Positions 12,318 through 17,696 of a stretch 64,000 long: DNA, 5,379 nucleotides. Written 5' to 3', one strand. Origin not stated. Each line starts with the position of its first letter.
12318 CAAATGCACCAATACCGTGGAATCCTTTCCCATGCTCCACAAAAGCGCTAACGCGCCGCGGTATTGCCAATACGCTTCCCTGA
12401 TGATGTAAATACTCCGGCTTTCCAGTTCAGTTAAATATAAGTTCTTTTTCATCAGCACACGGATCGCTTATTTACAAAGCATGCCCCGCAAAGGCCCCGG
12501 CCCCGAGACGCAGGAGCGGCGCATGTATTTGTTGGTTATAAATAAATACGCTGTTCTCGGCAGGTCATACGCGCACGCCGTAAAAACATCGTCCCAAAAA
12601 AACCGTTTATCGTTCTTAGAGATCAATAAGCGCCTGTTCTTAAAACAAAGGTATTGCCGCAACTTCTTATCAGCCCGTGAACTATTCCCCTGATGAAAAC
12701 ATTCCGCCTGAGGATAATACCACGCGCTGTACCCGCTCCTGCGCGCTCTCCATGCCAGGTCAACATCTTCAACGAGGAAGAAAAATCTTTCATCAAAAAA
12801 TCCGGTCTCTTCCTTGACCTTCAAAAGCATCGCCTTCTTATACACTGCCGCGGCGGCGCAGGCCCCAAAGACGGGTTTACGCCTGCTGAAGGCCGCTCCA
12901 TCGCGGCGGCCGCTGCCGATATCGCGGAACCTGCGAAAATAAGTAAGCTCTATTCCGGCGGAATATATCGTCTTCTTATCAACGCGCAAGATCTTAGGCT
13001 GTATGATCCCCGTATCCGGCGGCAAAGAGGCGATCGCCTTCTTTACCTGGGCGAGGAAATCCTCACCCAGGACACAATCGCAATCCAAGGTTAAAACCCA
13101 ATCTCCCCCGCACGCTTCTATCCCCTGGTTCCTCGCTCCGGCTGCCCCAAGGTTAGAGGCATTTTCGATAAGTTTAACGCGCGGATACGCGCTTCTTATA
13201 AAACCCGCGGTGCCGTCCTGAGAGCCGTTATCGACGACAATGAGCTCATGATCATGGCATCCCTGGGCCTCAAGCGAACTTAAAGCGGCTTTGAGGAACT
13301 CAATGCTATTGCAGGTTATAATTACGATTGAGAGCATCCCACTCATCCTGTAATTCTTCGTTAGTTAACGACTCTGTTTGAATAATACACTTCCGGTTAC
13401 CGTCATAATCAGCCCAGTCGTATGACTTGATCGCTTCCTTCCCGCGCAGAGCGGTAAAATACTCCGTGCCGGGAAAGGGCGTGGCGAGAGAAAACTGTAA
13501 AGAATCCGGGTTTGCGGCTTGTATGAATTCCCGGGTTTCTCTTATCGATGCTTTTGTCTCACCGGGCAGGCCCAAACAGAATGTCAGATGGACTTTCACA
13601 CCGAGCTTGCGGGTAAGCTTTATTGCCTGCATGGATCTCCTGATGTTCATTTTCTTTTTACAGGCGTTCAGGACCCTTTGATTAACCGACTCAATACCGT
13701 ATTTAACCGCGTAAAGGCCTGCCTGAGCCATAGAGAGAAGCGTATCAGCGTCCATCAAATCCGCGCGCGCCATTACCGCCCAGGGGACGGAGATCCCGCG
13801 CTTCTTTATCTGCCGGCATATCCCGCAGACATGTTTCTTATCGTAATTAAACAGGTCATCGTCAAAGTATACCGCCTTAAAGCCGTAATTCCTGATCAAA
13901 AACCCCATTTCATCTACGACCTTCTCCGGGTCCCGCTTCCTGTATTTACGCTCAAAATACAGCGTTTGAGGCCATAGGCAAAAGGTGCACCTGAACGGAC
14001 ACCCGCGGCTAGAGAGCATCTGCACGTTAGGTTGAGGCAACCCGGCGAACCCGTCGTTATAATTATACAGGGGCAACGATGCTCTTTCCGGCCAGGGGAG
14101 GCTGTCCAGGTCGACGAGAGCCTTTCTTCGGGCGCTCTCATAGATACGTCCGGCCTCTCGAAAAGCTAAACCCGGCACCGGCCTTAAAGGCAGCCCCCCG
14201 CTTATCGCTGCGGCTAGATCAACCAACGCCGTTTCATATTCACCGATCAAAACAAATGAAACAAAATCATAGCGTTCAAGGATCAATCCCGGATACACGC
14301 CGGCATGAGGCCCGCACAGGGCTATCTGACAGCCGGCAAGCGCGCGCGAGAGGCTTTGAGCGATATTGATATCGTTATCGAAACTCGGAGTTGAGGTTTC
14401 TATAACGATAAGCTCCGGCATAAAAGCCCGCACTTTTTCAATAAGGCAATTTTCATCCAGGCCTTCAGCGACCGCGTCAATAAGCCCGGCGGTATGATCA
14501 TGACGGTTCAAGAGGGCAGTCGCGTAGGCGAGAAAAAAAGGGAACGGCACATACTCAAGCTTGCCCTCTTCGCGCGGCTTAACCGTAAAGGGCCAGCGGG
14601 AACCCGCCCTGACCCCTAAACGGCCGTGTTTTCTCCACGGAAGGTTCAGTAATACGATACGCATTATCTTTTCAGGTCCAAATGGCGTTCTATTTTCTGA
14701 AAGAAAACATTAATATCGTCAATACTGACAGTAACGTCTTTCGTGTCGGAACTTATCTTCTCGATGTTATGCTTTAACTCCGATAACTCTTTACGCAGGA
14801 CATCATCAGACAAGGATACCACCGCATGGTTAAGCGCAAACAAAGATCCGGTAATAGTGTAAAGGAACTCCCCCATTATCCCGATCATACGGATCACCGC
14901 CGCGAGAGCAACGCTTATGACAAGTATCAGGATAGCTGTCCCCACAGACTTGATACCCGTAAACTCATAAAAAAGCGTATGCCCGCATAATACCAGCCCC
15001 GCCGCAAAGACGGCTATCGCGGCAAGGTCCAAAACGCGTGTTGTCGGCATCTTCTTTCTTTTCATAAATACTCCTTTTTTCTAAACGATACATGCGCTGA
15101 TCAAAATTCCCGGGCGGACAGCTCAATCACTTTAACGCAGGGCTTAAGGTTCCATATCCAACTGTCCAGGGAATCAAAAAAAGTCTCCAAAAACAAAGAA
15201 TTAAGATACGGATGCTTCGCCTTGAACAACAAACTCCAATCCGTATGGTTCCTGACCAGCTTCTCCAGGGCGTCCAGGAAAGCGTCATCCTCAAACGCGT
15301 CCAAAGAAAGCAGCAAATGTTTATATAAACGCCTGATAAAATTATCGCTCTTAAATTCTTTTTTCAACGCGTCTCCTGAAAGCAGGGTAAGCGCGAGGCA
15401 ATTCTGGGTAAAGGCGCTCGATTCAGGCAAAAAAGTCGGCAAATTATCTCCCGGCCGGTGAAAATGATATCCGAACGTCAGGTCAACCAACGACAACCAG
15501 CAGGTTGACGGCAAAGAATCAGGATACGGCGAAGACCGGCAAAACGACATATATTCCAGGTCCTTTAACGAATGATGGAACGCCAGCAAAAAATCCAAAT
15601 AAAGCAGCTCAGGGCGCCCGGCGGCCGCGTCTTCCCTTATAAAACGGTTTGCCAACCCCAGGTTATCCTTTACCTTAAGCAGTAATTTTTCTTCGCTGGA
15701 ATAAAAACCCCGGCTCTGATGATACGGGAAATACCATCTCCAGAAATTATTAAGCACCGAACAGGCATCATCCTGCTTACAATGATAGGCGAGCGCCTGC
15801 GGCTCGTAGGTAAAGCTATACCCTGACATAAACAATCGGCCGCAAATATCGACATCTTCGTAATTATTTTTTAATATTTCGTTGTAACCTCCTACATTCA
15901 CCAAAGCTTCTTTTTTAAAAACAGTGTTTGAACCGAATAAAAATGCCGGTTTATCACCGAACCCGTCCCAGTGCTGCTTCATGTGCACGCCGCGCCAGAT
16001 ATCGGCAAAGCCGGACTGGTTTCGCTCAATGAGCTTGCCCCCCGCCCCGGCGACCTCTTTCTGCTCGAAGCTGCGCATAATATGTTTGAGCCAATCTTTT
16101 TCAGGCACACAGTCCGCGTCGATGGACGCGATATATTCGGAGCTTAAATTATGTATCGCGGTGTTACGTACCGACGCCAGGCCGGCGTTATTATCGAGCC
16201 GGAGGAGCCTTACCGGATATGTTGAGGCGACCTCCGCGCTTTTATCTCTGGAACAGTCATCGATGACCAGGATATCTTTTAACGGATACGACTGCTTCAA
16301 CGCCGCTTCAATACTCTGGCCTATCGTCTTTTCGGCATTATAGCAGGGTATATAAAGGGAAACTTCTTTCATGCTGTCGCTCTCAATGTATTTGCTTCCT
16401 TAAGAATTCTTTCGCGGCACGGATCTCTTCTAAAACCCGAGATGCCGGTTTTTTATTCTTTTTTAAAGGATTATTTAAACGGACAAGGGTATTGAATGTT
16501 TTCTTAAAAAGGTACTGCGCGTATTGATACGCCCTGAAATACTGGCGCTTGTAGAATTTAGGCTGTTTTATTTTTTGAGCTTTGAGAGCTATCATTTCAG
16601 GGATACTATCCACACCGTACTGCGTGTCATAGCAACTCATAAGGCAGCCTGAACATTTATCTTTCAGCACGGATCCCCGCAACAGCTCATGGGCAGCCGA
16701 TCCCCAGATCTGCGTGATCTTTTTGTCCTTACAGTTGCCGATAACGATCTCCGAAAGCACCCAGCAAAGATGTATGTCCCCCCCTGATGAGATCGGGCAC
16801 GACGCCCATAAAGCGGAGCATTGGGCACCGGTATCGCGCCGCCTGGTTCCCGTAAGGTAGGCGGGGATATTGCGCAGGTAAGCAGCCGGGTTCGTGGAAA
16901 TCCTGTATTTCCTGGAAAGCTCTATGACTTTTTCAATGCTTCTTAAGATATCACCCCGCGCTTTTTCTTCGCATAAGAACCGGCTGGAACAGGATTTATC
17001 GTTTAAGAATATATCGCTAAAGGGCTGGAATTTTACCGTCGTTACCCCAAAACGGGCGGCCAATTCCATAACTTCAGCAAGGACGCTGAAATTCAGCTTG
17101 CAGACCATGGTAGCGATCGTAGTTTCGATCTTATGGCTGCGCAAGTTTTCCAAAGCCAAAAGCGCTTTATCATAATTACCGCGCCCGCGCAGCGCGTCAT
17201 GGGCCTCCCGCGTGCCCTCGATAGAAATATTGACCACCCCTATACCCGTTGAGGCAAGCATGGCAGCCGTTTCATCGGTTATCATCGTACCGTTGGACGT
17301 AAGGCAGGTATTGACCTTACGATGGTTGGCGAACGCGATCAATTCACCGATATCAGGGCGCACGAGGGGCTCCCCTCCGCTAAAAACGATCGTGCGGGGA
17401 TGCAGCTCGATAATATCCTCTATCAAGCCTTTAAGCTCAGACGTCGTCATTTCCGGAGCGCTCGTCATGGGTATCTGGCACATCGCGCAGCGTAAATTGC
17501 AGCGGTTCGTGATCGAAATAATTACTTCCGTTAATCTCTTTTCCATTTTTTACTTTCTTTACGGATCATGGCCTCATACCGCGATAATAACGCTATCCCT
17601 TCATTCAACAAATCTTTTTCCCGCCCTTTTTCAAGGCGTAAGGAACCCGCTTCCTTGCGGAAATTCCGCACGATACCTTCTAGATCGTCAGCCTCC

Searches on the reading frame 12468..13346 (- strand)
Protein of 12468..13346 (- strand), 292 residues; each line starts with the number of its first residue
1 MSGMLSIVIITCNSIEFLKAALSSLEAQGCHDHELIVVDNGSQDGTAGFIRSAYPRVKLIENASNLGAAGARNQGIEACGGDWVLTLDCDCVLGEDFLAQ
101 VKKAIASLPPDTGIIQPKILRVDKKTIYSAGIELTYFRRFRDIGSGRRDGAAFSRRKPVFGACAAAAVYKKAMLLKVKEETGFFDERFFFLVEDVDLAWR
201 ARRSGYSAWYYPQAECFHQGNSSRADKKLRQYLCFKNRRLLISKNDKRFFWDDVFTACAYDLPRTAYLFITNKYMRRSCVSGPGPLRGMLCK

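Call 5: search_protein_families(library=pfam, proteins=[window:12468-13346:-], max_evalue=0.01)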
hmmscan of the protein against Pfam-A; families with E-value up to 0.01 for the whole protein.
window:12468-13346:- (292 aa): 6 families
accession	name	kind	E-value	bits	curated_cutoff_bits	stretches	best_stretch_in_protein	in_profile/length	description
PF00535.33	Glycos_transf_2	-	5.3e-27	95.2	23.3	1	6-117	1-115/168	Glycosyl transferase family 2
PF13641.12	Glyco_tranf_2_3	-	1.3e-14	55.2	27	1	7-223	5-216/230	Glycosyltransferase like family 2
PF13632.12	Glyco_trans_2_3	-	1.1e-11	45.4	27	1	83-231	1-135/198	Glycosyl transferase family group 2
PF10111.15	Glyco_tranf_2_2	-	2.2e-08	34.4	27.3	1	32-109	29-110/276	Glycosyltransferase like family 2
PF13704.12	Glyco_tranf_2_4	-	1.3e-05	26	27.5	1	17-90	6-81/98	Glycosyl transferase family 2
PF13506.12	Glyco_transf_21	-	0.0025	17.7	21.7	1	74-219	24-153/174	Glycosyl transferase family 21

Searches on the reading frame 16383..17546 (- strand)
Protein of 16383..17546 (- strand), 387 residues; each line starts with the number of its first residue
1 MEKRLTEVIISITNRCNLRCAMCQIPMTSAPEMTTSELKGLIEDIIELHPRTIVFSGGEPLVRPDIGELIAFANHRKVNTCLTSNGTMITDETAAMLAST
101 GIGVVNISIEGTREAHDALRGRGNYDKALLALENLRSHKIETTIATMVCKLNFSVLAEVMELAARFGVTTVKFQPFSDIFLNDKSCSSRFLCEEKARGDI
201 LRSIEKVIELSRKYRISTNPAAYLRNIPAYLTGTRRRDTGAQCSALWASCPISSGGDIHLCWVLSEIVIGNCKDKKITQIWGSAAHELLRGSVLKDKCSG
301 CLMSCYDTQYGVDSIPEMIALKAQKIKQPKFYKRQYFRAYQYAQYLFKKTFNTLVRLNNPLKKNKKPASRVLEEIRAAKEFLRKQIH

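Call 5: search_protein_families(library=pfam, proteins=[window:16383-17546:-], max_evalue=0.01)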
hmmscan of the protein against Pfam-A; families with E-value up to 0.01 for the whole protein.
window:16383-17546:- (387 aa): 3 families
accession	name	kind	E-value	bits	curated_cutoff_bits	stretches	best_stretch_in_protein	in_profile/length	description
PF04055.27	Radical_SAM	-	1.6e-26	93.9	29.5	1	10-162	1-165/166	Radical SAM superfamily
PF13186.11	SPASM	-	2.9e-07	31.1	21.5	1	243-301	1-66/67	Iron-sulfur cluster-binding domain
PF13353.11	Fer4_12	-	0.00017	22.3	22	1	14-95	13-100/137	4Fe-4S single cluster domain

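Call 43: search_protein_families(library=ncbifam, proteins=[window:16383-17546:-], max_evalue=0.00001)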
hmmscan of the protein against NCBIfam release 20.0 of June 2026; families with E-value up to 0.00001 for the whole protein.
window:16383-17546:- (387 aa): 66 families (the best 25 are shown)
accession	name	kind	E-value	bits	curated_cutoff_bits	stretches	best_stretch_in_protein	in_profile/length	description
TIGR04055.1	rSAM_NirJ2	equivalog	8.3e-36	124.1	500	1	12-302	6-295/326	putative heme d1 biosynthesis radical SAM protein NirJ2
TIGR04347.1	pseudo_SAM_Halo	equivalog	5.5e-35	121.3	525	1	7-175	39-211/390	TIGR04347 family pseudo-SAM/SPASM protein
TIGR04054.1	rSAM_NirJ1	equivalog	1.7e-34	119.1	650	1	8-173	38-207/387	putative heme d1 biosynthesis radical SAM protein NirJ1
TIGR04545.1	rSAM_ahbD_hemeb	equivalog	4.6e-34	118.4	500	1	11-170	5-169/339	heme b synthase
TIGR04546.1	rSAM_ahbC_deAc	equivalog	5.3e-31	107.8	650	1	8-173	41-210/390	12,18-didecarboxysiroheme deacetylase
TIGR04051.1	rSAM_NirJ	equivalog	2e-29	102.7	515.45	1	8-168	4-168/354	heme d1 biosynthesis radical SAM protein NirJ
TIGR04250.1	SCM_rSAM_ScmE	equivalog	2.9e-29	102.1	400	1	8-283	5-293/358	SynChlorMet cassette radical SAM/SPASM protein ScmE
TIGR03962.1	mycofact_rSAM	equivalog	2.3e-28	99.3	265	1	11-169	17-179/339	mycofactocin radical SAM maturase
TIGR04303.1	GeoRSP_rSAM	equivalog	9.3e-28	97.7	400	1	10-308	9-301/325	GeoRSP system radical SAM/SPASM protein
NF050035.1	rSAM_WgK_link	exception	2.2e-27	96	650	1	8-169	11-177/367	radical SAM/SPASM peptide maturase WgkB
NF045574.1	sacti_mat_StsB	exception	3.7e-27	95.3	625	1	2-173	92-266/466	StsB family radical SAM/SPASM domain sactipeptide maturase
TIGR04053.2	TIGR04053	equivalog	6.3e-26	91.5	395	1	7-170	9-180/366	TIGR04053 family radical SAM/SPASM domain-containing protein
TIGR04317.1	W_rSAM_matur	equivalog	9.9e-23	80.8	380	1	5-174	3-182/349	tungsten cofactor oxidoreductase radical SAM maturase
TIGR04133.1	rSAM_w_lipo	hypoth_equivalog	6.1e-22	78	425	1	3-306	21-326/350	TIGR04133 family radical SAM/SPASM protein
TIGR02109.1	PQQ_syn_pqqE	equivalog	5.2e-21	75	381.35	1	8-301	9-302/358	pyrroloquinoline quinone biosynthesis protein PqqE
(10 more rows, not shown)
